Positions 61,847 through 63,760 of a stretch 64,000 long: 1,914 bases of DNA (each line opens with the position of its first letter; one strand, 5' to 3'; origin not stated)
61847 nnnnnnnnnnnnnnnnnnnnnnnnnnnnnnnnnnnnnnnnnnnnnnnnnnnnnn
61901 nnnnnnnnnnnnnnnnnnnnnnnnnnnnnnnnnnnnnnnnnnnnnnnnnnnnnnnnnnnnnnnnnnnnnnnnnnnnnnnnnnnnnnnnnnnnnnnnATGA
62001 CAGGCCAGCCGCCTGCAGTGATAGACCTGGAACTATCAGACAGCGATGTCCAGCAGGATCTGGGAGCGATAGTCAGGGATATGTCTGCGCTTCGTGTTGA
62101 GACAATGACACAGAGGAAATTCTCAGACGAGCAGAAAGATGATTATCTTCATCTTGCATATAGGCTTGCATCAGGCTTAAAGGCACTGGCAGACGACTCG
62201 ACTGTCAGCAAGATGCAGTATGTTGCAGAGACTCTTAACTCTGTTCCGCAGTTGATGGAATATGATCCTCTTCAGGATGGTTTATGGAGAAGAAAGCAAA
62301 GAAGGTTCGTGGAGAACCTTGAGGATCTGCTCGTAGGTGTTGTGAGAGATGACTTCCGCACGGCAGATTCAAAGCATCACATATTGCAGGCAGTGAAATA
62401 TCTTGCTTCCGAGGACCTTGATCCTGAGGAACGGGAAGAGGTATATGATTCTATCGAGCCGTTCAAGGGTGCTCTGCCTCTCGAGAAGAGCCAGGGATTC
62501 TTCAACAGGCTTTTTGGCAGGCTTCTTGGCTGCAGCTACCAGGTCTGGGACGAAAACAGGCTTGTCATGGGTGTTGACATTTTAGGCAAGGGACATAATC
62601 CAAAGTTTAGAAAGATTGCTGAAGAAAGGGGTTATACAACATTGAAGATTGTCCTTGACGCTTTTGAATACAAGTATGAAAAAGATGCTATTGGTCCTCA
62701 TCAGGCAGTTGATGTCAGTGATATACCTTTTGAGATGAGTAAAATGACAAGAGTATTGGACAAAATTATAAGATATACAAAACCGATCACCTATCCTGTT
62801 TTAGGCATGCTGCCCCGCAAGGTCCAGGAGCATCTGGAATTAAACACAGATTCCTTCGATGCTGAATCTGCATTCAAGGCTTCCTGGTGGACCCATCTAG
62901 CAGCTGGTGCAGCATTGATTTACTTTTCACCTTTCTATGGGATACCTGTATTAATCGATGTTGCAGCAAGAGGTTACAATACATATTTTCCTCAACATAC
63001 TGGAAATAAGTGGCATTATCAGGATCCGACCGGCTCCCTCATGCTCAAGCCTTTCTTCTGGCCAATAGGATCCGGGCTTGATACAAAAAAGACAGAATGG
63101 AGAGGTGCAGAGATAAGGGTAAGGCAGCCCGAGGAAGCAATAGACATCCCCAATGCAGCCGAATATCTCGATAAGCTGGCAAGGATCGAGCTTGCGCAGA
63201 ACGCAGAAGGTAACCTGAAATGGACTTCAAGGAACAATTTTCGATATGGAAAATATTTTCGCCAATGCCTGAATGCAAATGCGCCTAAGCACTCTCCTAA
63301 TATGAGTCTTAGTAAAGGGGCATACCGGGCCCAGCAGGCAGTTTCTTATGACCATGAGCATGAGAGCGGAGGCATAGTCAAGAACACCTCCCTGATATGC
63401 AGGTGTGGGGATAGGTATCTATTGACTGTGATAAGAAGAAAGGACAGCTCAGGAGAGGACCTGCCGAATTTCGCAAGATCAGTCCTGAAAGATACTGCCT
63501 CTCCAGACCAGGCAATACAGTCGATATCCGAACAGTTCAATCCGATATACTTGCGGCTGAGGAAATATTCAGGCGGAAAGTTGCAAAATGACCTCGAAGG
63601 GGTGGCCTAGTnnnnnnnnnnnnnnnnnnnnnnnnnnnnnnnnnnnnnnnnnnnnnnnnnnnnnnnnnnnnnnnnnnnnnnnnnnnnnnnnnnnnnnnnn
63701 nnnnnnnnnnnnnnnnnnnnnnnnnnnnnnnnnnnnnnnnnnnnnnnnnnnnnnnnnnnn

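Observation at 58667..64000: Translationally coupled operon: radical SAM (SPASM-like) + tandem-AAA+ ATPase + two unknown proteins + membrane protein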

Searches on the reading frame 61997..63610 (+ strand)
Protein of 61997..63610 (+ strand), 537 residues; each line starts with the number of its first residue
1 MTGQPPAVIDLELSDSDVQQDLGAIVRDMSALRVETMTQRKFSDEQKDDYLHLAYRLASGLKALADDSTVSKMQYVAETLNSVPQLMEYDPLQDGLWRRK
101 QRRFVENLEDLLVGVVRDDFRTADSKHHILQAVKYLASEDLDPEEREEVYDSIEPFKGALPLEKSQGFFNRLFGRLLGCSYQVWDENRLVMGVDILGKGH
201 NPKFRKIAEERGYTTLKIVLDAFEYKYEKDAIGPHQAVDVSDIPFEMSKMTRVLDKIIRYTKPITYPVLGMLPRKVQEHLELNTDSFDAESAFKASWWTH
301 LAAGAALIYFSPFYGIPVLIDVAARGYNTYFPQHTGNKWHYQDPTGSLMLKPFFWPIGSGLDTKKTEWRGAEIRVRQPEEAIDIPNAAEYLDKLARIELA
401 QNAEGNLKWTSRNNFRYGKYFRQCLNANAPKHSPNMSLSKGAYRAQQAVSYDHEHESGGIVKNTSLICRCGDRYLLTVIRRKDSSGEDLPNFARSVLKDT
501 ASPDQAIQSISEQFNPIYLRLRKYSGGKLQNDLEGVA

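Call 5: search_protein_families(library=pfam, proteins=[window:61997-63610:+], max_evalue=0.01)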
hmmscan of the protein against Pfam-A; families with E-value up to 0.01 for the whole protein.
window:61997-63610:+ (537 aa): 0 families

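Call 6: search_protein_families(library=ncbifam, proteins=[window:61997-63610:+], max_evalue=0.01)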
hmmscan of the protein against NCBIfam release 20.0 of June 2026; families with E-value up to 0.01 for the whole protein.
window:61997-63610:+ (537 aa): 0 families

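Call 7: search_protein_families(library=padloc, proteins=[window:61997-63610:+], max_evalue=0.01)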
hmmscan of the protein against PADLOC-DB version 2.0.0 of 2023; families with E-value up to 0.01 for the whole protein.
window:61997-63610:+ (537 aa): 0 families

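Call 8: find_homologous_proteins(query=window:61997-63610:+)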
Query window:61997-63610:+ (537 aa): 15 proteins with E <= 0.001 among 8000 candidates.
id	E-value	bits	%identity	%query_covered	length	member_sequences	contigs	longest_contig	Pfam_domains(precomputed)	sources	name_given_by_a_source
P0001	0.0e+0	1190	97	100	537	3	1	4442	-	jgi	jgi:hypothetical protein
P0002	4.2e-114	400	36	99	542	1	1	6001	-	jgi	jgi:hypothetical protein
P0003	2.9e-110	387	37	99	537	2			-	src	-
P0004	3.6e-110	387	37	99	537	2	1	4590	-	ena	-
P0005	8.3e-108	379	36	99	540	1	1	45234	-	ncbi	-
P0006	1.7e-105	372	35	99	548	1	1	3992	-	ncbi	-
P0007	3.2e-104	368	37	99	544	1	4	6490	-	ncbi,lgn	-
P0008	3.9e-103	364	49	42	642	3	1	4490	-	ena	-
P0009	3.2e-99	351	38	86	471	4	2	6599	-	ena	-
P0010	3.9e-95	338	36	98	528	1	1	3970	-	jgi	jgi:hypothetical protein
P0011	7.2e-88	314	36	99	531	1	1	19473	-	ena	-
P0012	1.1e-75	273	42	56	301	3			-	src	-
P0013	4.0e-67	245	31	99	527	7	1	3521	-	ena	-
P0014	3.9e-51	192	26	97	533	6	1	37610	-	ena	-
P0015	2.1e-49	187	47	35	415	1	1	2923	-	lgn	-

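Call 10: find_encoding_contigs(protein=P0005, flank=10000, max_places=3)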
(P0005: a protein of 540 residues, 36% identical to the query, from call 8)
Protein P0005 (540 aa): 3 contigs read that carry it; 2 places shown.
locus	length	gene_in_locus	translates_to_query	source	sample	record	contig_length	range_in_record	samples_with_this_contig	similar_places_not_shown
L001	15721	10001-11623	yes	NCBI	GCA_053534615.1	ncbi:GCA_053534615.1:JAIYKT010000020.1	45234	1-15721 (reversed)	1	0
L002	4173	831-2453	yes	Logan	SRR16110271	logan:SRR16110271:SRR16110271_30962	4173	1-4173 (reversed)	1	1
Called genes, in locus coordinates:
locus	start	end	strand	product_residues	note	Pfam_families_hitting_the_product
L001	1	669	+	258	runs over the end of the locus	PF01555:N6_N4_Mtase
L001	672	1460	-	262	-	PF11463:R-HINP1I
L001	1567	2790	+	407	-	PF01702:TGT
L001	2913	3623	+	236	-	PF05014:Nuc_deoxyrib_tr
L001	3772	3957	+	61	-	-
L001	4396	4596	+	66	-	-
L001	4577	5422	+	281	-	PF04055:Radical_SAM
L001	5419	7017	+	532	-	PF05496:RuvB_N (faint), PF05673:DUF815 (faint), PF13191:AAA_16 (faint), PF00004:AAA, PF00910:RNA_helicase (faint), PF07728:AAA_5 (faint), PF12775:AAA_7 (faint), PF00004:AAA, +4 more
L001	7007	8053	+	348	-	-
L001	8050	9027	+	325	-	-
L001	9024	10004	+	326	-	-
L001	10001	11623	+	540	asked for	-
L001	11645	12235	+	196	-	-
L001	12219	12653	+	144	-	PF16697:Yop-YscD_cpl (weak), PF00498:FHA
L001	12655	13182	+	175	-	-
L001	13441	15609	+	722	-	-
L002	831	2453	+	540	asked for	-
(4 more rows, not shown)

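Call 11: find_encoding_contigs(protein=P0014, flank=10000, max_places=3)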
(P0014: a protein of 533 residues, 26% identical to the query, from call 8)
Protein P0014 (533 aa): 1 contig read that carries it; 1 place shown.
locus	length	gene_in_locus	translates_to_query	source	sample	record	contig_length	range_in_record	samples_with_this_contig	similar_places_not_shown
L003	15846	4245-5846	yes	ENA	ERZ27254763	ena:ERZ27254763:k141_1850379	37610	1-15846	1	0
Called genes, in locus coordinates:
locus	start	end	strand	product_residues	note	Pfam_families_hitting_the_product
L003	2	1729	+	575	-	?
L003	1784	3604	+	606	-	-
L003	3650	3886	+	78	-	-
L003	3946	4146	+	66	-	PF05016:ParE_toxin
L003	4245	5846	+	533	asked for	-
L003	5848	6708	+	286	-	-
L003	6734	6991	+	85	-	PF01247:Ribosomal_L35Ae, PF01782:RimM (faint)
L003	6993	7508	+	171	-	PF00252:Ribosomal_L16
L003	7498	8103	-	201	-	PF01135:PCMT, PF13847:Methyltransf_31 (faint), PF08241:Methyltransf_11 (faint), PF00398:RrnaAD, PF13649:Methyltransf_25 (faint)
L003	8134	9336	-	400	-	PF04545:Sigma70_r4, PF03118:RNA_pol_A_CTD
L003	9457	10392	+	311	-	PF01326:PPDK_N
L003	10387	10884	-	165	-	PF11848:DUF3368 (weak)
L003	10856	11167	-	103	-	-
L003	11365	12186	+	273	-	-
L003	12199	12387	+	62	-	-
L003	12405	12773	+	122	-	-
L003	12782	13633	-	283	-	PF01909:NTP_transf_2, PF18765:Polbeta (weak)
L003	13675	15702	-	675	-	PF01261:AP_endonuc_2 (faint)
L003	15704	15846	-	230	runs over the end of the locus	-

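Call 12: find_encoding_contigs(protein=P0011, flank=10000, max_places=3)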
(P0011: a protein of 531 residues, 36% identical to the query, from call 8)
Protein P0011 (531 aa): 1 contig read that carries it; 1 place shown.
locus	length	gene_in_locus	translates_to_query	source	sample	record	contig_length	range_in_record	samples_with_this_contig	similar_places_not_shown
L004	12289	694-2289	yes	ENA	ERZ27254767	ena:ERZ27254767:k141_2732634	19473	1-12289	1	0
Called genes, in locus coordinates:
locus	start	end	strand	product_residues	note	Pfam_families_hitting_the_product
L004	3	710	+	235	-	?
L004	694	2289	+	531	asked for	-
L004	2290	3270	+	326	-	-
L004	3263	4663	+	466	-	-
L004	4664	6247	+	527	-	-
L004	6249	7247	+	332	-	-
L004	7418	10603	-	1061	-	PF17214:KH_TffA, PF00753:Lactamase_B, PF16661:Lactamase_B_6 (faint), PF23023:Anti-Pycsar_Apyc1 (faint), PF14890:Intein_splicing, PF14528:LAGLIDADG_3 (weak), PF10996:Beta-Casp, PF07521:RMMBL, +1 more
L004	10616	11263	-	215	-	PF00227:Proteasome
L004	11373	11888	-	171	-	PF06414:Zeta_toxin, PF13671:AAA_33, PF13238:AAA_18 (faint)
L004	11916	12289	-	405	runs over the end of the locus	PF18144:SMODS, PF01909:NTP_transf_2, PF09249:tRNA_NucTransf2, PF21133:CAA_C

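Call 14: find_encoding_contigs(protein=P0001, flank=10000, max_places=3)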
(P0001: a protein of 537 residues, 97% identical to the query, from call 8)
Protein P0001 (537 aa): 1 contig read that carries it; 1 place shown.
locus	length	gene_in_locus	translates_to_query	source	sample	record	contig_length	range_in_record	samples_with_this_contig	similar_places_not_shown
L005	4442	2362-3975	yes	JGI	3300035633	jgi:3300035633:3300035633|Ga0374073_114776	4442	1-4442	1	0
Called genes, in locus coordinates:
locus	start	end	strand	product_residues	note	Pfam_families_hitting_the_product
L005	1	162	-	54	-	?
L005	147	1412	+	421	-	PF00004:AAA, PF07728:AAA_5 (faint), PF17862:AAA_lid_3 (weak), PF00004:AAA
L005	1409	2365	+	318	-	-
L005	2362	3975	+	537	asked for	-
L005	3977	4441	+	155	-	?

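Call 16: find_related_loci(query=A1, collection=genome_contigs, flank=10000)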
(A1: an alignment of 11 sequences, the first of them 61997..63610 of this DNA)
Query A1 (537 aa) in genome_contigs; peptide patterns used: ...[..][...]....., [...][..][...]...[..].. (x = any residue, [..] = any of these).
80 stretches matched a pattern; 9 encode a relative of the query (tblastn E <= 1e-3); 9 distinct loci.
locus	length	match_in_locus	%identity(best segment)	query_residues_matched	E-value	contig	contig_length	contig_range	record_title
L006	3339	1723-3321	37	4-535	9e-121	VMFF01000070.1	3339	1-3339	MAG: Candidatus Doudnabacteria bacterium Gr01-1014_77 G01um101477_scaffold_14009, whole genome shotgun sequence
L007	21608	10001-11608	36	3-535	3e-117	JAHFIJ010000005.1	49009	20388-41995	MAG: Candidatus Woesearchaeota archaeon isolate nzgw36 NODE_410_length_49010_cov_4.235574, whole genome shotgun sequence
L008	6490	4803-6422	37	5-535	1e-111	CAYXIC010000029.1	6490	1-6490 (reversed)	MAG TPA_asm: Candidatus Woesearchaeota archaeon isolate binchicken_co110_96 genome assembly, contig: NODE_26292_length_6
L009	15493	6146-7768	34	1-535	2e-101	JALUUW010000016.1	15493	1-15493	MAG: Candidatus Pacearchaeota archaeon isolate 128-326_metabat1_scaf2bin.051 128-326_scaffold_1667_c1, whole genome shot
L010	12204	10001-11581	32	1-537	2e-76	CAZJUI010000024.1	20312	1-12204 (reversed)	MAG TPA_asm: Candidatus Woesearchaeota archaeon isolate binchicken_co38_527 genome assembly, contig: NODE_5534_length_20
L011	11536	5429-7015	29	1-536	4e-62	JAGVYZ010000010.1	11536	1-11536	Candidatus Woesearchaeota archaeon isolate RIFOXYB1_FULL_29_12 rifoxyb1_full_scaffold_2676, whole genome shotgun sequenc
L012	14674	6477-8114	26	6-537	4e-60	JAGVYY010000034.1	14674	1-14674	Candidatus Woesearchaeota archaeon isolate RIFCSPHIGHO2_02_FULL_32_10 rifcsphigho2_02_scaffold_7665, whole genome shotgu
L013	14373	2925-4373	28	6-479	7e-55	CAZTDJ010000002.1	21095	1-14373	MAG TPA_asm: Candidatus Woesearchaeota archaeon isolate binchicken_co125_1099 genome assembly, contig: NODE_5017_length_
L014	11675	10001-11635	32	3-533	1e-30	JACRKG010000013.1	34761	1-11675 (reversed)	MAG: Candidatus Woesearchaeota archaeon isolate NC_groundwater_1849_Pr3_B-0.1um_32_19 SR-2_scaffold_141_464125, whole ge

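Call 20: find_encoding_contigs(protein=window:61997-63610:+, flank=10000, max_places=4)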
Protein window:61997-63610:+ (537 aa): 1 contig read that carries it; 1 place shown.
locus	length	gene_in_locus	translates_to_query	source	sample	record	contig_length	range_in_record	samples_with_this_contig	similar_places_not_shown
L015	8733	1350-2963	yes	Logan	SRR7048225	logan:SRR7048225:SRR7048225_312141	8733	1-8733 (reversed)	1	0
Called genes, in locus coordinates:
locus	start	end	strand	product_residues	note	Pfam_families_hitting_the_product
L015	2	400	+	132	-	?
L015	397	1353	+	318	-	-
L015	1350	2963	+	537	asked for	-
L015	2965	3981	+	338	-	-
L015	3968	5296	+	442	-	-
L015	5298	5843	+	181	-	-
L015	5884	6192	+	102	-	-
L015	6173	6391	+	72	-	PF01667:Ribosomal_S27e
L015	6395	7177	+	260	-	PF00575:S1, PF07541:EIF_2_alpha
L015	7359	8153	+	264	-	PF09754:PAC2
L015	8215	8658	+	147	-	PF01230:HIT (weak)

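Call 23: search_protein_families(library=phrogs, proteins=[window:61997-63610:+, L015:2965-3981:+, L015:3968-5296:+, L015:5298-5843:+, L015:5884-6192:+], max_evalue=0.1)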
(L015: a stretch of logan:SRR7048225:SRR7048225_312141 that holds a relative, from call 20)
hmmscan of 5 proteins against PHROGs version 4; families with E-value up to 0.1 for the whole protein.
window:61997-63610:+ (537 aa): 1 family
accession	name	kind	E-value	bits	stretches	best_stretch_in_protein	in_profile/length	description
phrog_34530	-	unknown function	0.032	15.5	0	207-233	28-52/63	-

L015:2965-3981:+ (338 aa): 0 families

L015:3968-5296:+ (442 aa): 1 family
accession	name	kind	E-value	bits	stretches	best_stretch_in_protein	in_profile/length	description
phrog_31257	-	unknown function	0.053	14.5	0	331-349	33-51/68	-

L015:5298-5843:+ (181 aa): 0 families

L015:5884-6192:+ (102 aa): 0 families

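Call 24: search_protein_families(library=pfam, proteins=[window:61997-63610:+, L015:2965-3981:+, L015:3968-5296:+, L015:5298-5843:+, L015:5884-6192:+], max_evalue=10)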
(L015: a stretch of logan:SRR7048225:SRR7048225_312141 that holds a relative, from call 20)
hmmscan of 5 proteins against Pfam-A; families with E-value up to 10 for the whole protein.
window:61997-63610:+ (537 aa): 0 families

L015:2965-3981:+ (338 aa): 5 families
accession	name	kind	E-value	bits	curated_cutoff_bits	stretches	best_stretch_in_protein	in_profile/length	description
PF19962.4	EAD9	-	0.023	14.9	25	1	88-111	10-33/62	Effector-associated domain 9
PF19822.4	DUF6304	-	0.077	13.2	35.8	1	79-124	100-145/156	Family of unknown function (DUF6304)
PF22057.2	BACOVA_00961-like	-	0.12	12.5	27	1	126-172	5-52/140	BACOVA_00961-like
PF24664.1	Monjiviricetes_fusion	-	0.13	10.6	27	1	119-165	461-507/653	Viral fusion glycoprotein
PF14498.12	Glyco_hyd_65N_2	-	0.24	11.8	27.7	1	49-155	54-139/234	Glycosyl hydrolase family 65, N-terminal domain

L015:3968-5296:+ (442 aa): 0 families

L015:5298-5843:+ (181 aa): 0 families

L015:5884-6192:+ (102 aa): 0 families

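Call 33: predict_structure(alignment_id=A1)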
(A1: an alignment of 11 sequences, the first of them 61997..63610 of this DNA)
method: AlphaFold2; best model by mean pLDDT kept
length: 537 residues; sequences in the alignment: 11
mean_pLDDT: 77.5   pTM: 0.64
mean pLDDT of the five models: 77.5, 72.7, 72.4, 66.8, 59.2
residues with pLDDT >= 90: 54; 70-90: 355; 50-70: 106; < 50: 22
segments of 3 or more residues with pLDDT < 50: 1-6, 8-12, 332-340
pLDDT, mean of each block of 10 residues (from residue 1): 41 60 84 70 78 86 82 87 79 81 89 82 79 82 75 65 55 59 74 67 79 82 75 68 65 78 84 81 82 87 86 84 81 44 70 70 71 70 74 92 79 75 90 83 88 85 91 91 73 86 87 88 91 78
secondary structure, 60 per line:
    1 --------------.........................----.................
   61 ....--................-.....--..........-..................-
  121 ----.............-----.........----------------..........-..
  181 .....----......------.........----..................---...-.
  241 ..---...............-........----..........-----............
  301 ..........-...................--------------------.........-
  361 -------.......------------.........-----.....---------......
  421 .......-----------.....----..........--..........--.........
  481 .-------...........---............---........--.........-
elements in order: H15-39 H44-64 H67-82 H84-88 H91-100 H102-119 H125-137 H143-151 H168-177 E179-185 E190-195 H202-210 E215-221 H222-232 E236-238 H246-260 H262-269 H274-283 H289-310 H312-330 H351-359 E368-374 H387-395 H401-405 H415-427 E439-443 E448-457 E460-469 E472-481 H489-499 H503-514 E518-525 E528-536

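Call 50: search_solved_structures(query=A1, max_evalue=10)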
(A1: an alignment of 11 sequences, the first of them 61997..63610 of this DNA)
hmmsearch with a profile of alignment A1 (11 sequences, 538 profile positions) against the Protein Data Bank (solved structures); distinct sequences matched with E-value up to 10: 1.
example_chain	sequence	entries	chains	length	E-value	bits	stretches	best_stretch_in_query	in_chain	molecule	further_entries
8v9s_A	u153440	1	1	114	1.4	10.9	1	28-59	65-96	Replication protein P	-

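Call 66: find_related_loci(query=A1, collection=viral_contigs, flank=10000)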
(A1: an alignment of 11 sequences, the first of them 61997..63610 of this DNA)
Query A1 (537 aa) in viral_contigs; peptide patterns used: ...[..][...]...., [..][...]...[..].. (x = any residue, [..] = any of these).
16 stretches matched a pattern, but none encodes a relative of the query by tblastn (E <= 1e-3).

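Call 79: search_protein_families(library=pfam, alignment_id=A1, max_evalue=1)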
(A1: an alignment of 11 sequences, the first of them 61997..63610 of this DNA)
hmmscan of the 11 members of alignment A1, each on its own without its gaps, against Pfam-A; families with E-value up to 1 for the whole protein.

A. member 1, window:61997-63610:+ (537 aa): 0 families

B. families by the number of members that match (of 11 scanned): 9 families
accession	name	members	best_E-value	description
PF08706.16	D5_N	2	0.0014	D5 N terminal like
PF18538.6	DUF5624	1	0.0082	Domain of unknown function (DUF5624)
PF22358.2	MfA4_C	1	0.022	Minor fimbrium tip subunit MfA4, C-terminal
PF07942.18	CARME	1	0.025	Carnosine N-methyltransferase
PF01206.22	TusA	1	0.051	Sulfurtransferase TusA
PF08652.17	RAI1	1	0.062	RAI1 like PD-(D/E)XK nuclease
PF22652.1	DUF7006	1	0.091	Family of unknown function (DUF7006)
PF03145.22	Sina_TRAF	1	0.095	Sina, TRAF-like domain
PF22629.2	ACT_AHAS_ss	1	0.2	AHAS small subunit-like ACT domain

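Call 89: search_protein_families(library=pfam, proteins=[L009:981-1166:+, L012:3393-3893:+, L012:9222-10103:+, L011:1726-2178:+, L011:8792-9709:+, L001:11645-12235:+, L001:12655-13182:+], max_evalue=0.05)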
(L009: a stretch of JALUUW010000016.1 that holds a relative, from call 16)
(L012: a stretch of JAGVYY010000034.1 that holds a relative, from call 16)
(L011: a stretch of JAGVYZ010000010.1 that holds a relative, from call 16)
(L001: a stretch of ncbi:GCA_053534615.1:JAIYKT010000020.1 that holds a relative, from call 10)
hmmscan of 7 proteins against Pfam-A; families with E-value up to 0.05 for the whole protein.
L009:981-1166:+ (61 aa): 0 families

L012:3393-3893:+ (166 aa): 1 family
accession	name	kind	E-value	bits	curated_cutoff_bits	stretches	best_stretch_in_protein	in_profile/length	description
PF21968.2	TcdA1_RBD_3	-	0.039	14.6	27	0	19-66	37-84/106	TcdA1, receptor binding domain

L012:9222-10103:+ (293 aa): 0 families

L011:1726-2178:+ (150 aa): 0 families

L011:8792-9709:+ (305 aa): 0 families

L001:11645-12235:+ (196 aa): 0 families

L001:12655-13182:+ (175 aa): 1 family
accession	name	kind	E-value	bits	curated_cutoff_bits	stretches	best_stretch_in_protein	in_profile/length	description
PF00498.31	FHA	-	0.039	14.8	20.7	0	31-85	2-49/67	FHA domain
